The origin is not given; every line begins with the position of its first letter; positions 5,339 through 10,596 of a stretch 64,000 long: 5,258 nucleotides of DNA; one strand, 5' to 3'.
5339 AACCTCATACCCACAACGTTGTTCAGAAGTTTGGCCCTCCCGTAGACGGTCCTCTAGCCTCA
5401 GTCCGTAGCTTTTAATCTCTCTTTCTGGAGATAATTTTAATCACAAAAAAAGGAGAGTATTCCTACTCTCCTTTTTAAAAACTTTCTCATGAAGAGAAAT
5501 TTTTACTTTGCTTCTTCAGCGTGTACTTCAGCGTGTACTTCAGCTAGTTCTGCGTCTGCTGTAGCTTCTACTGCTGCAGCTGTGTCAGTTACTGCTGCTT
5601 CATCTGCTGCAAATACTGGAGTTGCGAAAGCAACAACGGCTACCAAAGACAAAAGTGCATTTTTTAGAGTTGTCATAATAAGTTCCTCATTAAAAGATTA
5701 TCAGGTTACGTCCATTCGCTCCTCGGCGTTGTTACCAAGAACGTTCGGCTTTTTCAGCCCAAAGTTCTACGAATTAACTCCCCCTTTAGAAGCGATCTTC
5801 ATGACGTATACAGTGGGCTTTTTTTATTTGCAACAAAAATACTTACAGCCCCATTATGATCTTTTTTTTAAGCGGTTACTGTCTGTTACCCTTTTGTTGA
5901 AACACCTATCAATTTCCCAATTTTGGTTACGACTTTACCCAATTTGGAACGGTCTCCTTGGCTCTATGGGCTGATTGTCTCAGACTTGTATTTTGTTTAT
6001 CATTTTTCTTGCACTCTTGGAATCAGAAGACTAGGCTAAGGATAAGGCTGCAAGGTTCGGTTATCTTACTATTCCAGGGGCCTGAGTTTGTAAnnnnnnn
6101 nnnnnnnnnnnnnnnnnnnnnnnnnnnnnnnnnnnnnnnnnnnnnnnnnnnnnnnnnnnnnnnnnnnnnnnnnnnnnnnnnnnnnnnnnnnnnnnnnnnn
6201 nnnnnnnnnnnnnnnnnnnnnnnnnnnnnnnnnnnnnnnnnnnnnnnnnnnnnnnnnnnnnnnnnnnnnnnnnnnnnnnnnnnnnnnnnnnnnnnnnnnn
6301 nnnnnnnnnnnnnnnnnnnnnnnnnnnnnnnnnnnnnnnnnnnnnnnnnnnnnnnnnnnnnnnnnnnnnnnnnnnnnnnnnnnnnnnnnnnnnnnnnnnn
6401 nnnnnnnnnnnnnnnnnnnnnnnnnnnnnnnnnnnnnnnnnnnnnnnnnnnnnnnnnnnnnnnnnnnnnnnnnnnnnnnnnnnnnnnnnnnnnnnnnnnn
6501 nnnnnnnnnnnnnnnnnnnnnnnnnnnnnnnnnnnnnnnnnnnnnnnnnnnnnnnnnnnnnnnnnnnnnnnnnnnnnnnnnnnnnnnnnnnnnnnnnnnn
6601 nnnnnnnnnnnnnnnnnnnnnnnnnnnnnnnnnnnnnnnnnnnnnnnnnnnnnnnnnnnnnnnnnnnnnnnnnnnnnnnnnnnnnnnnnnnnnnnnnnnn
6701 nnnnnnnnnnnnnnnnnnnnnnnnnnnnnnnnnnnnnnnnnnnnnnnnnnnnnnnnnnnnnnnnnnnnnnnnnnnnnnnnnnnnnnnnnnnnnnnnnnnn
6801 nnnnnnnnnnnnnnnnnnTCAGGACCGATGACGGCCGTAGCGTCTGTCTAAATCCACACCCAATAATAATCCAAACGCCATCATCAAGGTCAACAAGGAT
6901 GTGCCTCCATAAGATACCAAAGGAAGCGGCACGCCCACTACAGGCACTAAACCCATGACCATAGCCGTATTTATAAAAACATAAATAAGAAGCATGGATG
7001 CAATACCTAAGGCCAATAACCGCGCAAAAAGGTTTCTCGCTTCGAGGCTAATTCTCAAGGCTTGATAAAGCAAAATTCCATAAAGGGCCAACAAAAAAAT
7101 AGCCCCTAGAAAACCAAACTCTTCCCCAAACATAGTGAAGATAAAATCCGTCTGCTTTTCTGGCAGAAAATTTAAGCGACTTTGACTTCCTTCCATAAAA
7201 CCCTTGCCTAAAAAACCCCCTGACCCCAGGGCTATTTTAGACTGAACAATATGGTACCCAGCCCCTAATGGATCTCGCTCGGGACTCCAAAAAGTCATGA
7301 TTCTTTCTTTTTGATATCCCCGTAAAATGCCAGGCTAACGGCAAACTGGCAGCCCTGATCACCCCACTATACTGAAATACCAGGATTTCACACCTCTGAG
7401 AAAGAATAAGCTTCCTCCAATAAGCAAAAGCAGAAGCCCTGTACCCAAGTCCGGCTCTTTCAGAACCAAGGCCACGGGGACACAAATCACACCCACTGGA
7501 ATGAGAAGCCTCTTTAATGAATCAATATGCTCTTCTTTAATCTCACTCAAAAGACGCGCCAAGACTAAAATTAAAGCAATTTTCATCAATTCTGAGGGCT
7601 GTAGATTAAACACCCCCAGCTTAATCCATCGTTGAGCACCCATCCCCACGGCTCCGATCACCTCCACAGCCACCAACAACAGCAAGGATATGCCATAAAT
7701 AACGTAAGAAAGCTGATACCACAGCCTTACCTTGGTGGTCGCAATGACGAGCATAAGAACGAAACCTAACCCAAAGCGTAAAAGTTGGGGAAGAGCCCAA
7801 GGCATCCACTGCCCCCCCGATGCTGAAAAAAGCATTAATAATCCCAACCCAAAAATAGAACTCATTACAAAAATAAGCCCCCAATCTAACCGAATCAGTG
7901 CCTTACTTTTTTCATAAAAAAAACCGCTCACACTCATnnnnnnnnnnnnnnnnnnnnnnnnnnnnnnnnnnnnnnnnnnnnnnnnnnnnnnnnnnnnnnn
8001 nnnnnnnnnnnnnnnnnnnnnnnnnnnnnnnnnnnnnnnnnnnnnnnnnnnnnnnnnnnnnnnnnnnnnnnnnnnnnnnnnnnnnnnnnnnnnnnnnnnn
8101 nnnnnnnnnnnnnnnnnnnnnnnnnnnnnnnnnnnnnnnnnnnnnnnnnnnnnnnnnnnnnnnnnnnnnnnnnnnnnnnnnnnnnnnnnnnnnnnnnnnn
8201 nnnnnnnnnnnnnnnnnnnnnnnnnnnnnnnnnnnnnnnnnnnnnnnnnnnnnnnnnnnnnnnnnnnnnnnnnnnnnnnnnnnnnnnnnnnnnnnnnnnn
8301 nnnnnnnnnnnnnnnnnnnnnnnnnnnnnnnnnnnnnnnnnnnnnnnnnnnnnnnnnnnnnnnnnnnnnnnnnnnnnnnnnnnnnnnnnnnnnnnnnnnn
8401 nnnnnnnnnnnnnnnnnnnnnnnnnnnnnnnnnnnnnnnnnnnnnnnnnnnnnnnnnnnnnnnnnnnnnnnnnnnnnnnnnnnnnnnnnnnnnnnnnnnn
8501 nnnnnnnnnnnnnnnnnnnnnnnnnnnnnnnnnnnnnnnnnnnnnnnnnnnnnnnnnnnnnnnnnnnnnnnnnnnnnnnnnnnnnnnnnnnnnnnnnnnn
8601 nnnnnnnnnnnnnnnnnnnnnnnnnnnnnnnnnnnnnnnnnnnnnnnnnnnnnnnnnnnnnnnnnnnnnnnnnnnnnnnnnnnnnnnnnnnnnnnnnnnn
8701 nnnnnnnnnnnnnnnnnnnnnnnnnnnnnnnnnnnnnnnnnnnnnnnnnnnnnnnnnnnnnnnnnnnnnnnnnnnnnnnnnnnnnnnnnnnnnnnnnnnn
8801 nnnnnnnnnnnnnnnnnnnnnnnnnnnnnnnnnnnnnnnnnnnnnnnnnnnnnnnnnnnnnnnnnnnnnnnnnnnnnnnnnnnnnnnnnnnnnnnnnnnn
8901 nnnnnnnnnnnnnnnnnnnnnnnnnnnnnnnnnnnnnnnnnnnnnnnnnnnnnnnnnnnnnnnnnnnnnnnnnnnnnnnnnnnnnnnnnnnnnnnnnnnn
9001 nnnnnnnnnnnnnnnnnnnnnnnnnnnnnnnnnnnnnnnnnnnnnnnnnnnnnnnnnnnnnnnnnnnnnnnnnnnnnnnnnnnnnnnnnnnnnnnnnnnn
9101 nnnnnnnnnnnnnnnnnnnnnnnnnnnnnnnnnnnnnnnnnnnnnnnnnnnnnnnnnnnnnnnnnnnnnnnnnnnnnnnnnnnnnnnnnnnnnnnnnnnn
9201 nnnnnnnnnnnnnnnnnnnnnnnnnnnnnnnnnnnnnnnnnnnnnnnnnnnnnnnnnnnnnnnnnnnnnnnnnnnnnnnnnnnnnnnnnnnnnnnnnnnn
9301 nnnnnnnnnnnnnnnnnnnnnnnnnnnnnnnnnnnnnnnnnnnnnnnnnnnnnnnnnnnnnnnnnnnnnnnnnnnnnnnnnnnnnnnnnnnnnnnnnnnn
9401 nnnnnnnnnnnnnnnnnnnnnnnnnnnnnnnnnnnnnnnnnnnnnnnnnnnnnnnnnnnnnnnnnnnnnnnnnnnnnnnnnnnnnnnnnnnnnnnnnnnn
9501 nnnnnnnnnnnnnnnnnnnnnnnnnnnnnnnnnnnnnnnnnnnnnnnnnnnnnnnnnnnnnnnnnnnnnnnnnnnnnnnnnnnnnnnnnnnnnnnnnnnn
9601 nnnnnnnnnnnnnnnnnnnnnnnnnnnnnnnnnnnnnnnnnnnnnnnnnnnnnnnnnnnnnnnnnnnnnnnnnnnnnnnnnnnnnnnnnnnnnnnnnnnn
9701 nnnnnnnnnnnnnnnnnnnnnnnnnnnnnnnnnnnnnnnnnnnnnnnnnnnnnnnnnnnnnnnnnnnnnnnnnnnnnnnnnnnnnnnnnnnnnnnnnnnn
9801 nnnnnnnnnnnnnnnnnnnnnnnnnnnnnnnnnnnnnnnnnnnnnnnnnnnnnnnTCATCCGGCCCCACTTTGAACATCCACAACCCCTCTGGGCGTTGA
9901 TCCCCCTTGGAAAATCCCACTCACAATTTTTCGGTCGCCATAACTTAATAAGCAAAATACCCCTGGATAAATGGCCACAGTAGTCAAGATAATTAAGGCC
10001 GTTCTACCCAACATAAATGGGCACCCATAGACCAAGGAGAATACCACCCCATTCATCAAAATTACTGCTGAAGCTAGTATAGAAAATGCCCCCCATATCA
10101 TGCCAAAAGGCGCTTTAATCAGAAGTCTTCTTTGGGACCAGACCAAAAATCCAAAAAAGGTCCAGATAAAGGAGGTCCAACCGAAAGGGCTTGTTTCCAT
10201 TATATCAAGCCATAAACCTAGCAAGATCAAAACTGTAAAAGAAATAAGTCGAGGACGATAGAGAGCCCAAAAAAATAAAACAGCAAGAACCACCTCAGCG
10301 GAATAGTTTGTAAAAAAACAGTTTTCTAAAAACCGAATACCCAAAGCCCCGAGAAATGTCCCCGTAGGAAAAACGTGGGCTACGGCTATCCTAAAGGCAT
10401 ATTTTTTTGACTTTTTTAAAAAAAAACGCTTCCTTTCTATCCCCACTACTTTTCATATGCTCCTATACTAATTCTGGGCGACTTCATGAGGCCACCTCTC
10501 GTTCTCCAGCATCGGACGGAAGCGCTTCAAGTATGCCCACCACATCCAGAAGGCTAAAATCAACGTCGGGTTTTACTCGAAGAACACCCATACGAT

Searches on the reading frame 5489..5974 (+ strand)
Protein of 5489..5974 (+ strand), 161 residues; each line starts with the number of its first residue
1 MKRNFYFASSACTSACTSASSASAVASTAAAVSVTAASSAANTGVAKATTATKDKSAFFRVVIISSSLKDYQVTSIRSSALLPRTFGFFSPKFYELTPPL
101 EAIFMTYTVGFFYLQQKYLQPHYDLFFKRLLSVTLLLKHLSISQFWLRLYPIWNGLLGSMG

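Call 8: search_protein_families(library=pfam, proteins=[window:5489-5974:+], max_evalue=0.001)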
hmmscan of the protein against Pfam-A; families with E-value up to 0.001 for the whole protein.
window:5489-5974:+ (161 aa): 0 families

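Call 38: search_protein_families(library=ncbifam, proteins=[window:5489-5974:+], max_evalue=0.01)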
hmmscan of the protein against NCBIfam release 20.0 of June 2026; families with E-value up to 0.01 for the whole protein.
window:5489-5974:+ (161 aa): 0 families

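Call 79: search_protein_families(library=pfam, proteins=[window:5489-5974:+], max_evalue=1)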
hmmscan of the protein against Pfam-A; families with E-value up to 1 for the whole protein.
window:5489-5974:+ (161 aa): 1 family
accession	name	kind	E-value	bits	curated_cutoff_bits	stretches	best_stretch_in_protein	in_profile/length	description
PF05369.18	MtmB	-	0.99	8.6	25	0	3-51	326-374/450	Monomethylamine methyltransferase MtmB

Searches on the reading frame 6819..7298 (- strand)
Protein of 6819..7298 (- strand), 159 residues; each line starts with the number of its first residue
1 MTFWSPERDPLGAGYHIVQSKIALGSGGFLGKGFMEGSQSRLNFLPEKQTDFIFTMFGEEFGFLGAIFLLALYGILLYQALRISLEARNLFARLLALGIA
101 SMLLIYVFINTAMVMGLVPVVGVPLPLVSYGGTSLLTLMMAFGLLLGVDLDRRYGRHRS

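Call 8: search_protein_families(library=pfam, proteins=[window:6819-7298:-], max_evalue=0.001)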
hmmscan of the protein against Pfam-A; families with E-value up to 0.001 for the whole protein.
window:6819-7298:- (159 aa): 1 family
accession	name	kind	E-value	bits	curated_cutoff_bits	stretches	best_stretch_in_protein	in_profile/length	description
PF01098.24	FTSW_RODA_SPOVE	-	1.9e-61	208.5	26.4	1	2-152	205-354/356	Cell cycle protein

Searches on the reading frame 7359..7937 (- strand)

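Call 8: search_protein_families(library=pfam, proteins=[window:7359-7937:-], max_evalue=0.001)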
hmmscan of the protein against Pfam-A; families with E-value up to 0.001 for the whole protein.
window:7359-7937:- (192 aa): 1 family
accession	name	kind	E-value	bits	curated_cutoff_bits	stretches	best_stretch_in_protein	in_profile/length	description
PF01098.24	FTSW_RODA_SPOVE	-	3.2e-34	118.9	26.4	1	22-190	5-180/356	Cell cycle protein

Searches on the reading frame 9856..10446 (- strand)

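Call 8: search_protein_families(library=pfam, proteins=[window:9856-10446:-], max_evalue=0.001)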
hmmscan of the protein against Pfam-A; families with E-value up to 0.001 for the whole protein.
window:9856-10446:- (196 aa): 0 families

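Call 38: search_protein_families(library=ncbifam, proteins=[window:9856-10446:-], max_evalue=0.01)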
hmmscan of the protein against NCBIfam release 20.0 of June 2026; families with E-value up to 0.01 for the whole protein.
window:9856-10446:- (196 aa): 1 family
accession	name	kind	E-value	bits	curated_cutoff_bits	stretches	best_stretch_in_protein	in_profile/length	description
TIGR03426.1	shape_MreD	equivalog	7e-05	22.8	34.85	1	39-161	20-146/154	rod shape-determining protein MreD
